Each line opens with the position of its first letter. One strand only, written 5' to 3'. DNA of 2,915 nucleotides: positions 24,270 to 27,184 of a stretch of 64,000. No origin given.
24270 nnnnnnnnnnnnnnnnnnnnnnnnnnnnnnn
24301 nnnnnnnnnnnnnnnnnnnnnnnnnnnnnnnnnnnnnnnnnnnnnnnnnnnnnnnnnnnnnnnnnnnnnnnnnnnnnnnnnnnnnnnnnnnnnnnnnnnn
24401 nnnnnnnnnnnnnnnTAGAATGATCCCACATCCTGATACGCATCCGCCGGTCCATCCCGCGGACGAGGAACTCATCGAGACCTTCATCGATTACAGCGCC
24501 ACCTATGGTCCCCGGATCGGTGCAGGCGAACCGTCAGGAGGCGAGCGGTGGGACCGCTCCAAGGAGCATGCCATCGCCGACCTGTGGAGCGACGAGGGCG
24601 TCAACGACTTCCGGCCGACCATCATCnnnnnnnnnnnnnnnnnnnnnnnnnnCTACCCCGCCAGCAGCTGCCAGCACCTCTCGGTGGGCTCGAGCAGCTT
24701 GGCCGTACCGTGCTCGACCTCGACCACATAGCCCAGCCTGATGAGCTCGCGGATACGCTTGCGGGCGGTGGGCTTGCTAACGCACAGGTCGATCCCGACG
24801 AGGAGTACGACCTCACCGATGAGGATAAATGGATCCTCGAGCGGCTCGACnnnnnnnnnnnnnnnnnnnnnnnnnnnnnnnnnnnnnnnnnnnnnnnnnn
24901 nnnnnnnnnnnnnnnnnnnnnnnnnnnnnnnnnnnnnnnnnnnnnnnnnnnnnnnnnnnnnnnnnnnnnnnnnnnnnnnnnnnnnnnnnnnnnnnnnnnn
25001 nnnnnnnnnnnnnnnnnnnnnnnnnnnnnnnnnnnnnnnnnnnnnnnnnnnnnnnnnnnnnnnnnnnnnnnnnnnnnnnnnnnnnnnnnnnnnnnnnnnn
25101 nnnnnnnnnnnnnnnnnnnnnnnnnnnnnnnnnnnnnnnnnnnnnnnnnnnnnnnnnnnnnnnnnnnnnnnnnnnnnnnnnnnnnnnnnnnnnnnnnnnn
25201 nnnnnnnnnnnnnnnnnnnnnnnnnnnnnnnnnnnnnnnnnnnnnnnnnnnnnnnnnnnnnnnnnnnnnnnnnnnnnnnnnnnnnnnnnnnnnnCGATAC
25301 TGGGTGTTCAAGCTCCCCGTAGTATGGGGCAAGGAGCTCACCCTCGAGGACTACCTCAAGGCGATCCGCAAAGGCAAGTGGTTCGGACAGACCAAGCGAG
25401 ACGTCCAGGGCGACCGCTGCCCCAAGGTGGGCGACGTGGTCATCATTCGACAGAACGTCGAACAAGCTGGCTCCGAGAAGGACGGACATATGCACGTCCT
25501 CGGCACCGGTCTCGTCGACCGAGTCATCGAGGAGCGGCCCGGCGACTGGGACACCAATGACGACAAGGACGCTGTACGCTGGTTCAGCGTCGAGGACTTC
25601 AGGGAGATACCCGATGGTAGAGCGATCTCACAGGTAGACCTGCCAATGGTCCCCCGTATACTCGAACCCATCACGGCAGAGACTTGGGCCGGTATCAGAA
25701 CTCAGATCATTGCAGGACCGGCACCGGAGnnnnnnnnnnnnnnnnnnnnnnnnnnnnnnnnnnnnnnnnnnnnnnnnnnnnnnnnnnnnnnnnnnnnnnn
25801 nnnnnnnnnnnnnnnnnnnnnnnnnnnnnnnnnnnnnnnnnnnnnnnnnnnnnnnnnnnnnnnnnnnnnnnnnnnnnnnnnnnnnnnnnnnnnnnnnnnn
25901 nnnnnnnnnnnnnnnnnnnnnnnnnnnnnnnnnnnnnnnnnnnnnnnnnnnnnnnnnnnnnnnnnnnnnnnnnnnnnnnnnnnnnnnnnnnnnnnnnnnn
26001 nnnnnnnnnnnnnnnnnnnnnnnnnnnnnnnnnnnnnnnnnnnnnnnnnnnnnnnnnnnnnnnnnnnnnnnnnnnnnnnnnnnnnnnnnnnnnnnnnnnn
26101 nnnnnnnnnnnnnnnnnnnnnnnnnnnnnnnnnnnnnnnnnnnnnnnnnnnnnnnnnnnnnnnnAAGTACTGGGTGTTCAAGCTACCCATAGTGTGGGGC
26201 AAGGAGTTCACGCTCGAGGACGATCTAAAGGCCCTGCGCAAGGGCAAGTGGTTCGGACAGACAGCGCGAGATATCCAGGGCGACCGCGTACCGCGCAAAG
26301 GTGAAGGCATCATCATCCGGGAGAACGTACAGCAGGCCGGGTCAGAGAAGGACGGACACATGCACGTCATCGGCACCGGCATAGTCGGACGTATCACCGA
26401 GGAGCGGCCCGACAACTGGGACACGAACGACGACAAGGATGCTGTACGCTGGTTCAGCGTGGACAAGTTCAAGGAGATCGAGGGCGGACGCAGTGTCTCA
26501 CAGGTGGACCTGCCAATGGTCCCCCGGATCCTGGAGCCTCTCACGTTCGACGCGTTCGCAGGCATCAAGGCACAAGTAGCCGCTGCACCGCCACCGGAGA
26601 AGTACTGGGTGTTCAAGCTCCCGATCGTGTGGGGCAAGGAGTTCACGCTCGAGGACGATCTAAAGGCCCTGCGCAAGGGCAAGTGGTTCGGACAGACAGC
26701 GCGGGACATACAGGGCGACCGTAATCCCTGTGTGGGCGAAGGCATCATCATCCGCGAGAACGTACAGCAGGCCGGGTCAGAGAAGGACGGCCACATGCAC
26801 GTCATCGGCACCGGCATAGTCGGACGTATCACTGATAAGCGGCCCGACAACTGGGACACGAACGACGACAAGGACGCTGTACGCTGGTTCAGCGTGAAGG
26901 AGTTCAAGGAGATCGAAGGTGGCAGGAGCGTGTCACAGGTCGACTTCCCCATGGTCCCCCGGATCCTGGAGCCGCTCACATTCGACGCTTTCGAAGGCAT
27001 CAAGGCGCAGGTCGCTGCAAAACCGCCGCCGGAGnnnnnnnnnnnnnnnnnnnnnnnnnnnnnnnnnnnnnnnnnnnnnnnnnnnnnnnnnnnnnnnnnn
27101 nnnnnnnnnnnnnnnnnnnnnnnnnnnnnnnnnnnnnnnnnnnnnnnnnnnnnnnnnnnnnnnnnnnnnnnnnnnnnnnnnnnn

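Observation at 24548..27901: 1117-aa protein combining an aaRS anticodon-binding-like domain with six tandem EVE/PUA-like modules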

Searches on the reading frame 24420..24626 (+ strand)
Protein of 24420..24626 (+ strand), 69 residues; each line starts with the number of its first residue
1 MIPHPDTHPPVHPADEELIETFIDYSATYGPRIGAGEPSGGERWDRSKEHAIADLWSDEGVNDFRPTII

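Call 44: search_protein_families(library=pfam, proteins=[window:24420-24626:+], max_evalue=0.1)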
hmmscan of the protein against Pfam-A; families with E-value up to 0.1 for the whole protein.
window:24420-24626:+ (69 aa): 1 family
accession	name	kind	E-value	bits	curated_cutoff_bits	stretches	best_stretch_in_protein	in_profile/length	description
PF04081.18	DNA_pol_delta_4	-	0.059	14.2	25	1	7-49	63-105/131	DNA polymerase delta, subunit 4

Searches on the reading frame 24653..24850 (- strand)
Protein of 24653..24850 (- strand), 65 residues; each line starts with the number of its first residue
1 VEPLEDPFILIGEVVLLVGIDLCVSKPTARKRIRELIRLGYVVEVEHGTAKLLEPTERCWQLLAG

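Call 44: search_protein_families(library=pfam, proteins=[window:24653-24850:-], max_evalue=0.1)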
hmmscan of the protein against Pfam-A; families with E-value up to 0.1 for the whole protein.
window:24653-24850:- (65 aa): 3 families
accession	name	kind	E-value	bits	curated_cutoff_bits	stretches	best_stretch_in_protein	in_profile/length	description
PF13730.12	HTH_36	-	0.0045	17.2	25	1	22-42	35-55/55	Helix-turn-helix domain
PF09382.16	RQC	-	0.028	14.7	23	1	25-65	60-99/114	RQC domain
PF13412.12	HTH_24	-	0.051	13.6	21.9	1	24-42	29-47/48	Winged helix-turn-helix DNA-binding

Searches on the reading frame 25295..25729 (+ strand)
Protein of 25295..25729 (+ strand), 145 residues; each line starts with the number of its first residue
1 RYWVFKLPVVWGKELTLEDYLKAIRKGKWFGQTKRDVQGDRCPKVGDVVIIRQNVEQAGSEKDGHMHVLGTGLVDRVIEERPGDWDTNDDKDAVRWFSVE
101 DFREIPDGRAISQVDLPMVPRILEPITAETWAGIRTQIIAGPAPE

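Call 23: search_protein_families(library=pfam, proteins=[window:25295-25729:+], max_evalue=10)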
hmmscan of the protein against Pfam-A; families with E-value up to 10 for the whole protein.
seq(145 aa): 0 families

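Call 45: search_protein_families(library=padloc, proteins=[window:25295-25729:+], max_evalue=1)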
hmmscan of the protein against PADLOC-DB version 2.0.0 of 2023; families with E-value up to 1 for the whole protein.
window:25295-25729:+ (145 aa): 0 families

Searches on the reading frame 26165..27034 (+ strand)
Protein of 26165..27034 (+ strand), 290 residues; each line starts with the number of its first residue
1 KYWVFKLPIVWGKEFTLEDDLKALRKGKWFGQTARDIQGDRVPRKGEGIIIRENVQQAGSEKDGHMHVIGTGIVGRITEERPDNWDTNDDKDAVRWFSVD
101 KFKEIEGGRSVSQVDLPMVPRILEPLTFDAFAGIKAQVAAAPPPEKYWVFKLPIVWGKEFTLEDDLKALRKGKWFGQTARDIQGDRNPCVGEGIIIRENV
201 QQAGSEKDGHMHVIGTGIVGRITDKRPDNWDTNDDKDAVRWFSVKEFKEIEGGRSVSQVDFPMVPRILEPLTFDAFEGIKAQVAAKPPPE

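Call 80: predict_structure(alignment_id=A4)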
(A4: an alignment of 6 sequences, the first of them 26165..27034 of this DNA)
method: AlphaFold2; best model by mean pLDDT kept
length: 290 residues; sequences in the alignment: 6
mean_pLDDT: 44.2   pTM: 0.35
mean pLDDT of the five models: 44.2, 43.0, 41.0, 40.6, 35.6
residues with pLDDT >= 90: 0; 70-90: 0; 50-70: 98; < 50: 192
segments of 3 or more residues with pLDDT < 50: 8-19, 30-50, 52-73, 86-88, 90-94, 104-122, 141-146, 153-159, 177-186, 200-224, 232-238, 248-290
pLDDT, mean of each block of 10 residues (from residue 1): 49 42 50 39 42 37 32 49 48 49 45 42 55 57 48 45 56 47 48 55 37 37 49 48 50 29 27 39 34
secondary structure, 60 per line:
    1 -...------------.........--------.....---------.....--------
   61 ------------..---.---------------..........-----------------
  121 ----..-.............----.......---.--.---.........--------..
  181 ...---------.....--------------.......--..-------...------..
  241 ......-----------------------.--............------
elements in order: E2-4 H17-25 H34-38 E48-52 E94-98 H128-140 E145-151 H162-170 H179-183 E193-197 E212-218 E239-243 H273-284
